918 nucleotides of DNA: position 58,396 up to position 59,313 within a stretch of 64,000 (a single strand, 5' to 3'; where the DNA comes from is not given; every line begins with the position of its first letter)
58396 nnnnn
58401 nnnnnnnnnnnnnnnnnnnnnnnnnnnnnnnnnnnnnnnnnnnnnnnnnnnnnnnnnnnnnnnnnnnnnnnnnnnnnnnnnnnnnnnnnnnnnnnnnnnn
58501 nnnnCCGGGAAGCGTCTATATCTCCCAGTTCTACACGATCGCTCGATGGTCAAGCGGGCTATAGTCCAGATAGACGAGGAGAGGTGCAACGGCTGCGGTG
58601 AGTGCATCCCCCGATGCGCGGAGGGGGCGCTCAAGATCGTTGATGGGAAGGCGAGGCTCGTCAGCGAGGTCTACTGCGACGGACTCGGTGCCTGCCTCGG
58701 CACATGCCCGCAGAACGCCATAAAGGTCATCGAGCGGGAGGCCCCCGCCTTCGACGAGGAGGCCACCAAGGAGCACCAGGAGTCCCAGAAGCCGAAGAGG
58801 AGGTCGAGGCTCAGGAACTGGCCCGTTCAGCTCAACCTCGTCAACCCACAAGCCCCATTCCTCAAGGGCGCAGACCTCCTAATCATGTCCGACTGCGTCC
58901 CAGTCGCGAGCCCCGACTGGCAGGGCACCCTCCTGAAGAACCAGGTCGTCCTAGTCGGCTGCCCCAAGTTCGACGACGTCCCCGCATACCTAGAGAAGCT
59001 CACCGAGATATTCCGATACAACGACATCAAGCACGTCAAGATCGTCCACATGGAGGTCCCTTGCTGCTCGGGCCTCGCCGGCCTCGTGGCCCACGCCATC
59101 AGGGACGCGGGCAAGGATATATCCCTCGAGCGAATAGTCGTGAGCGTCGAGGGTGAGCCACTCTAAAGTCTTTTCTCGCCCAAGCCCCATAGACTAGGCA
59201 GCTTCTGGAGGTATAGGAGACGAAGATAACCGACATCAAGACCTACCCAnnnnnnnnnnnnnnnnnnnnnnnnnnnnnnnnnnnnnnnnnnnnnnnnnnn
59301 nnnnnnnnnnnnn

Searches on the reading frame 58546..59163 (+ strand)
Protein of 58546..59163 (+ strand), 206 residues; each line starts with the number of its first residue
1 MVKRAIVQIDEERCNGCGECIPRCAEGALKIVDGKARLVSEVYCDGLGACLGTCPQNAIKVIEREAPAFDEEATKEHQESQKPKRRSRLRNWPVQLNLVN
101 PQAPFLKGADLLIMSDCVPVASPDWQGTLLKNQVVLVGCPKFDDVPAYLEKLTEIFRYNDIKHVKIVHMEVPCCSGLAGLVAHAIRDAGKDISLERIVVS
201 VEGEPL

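Call 63: search_protein_families(library=pfam, proteins=[window:58546-59163:+], max_evalue=0.00001)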
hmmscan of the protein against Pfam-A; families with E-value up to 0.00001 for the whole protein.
window:58546-59163:+ (206 aa): 5 families
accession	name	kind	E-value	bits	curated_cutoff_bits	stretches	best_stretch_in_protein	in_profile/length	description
PF00037.32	Fer4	-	9.8e-09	35.1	21.1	0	7-28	1-22/24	4Fe-4S binding domain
PF12838.12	Fer4_7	-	3.5e-07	31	27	0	5-28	29-52/52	4Fe-4S dicluster domain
PF13237.11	Fer4_10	-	6.3e-07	29.7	25.5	1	7-55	2-53/53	4Fe-4S dicluster domain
PF12837.12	Fer4_6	-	1.3e-06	28.5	25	1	6-29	1-24/24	4Fe-4S binding domain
PF14697.11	Fer4_21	-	3.2e-06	27.6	35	1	8-60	2-58/59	4Fe-4S dicluster domain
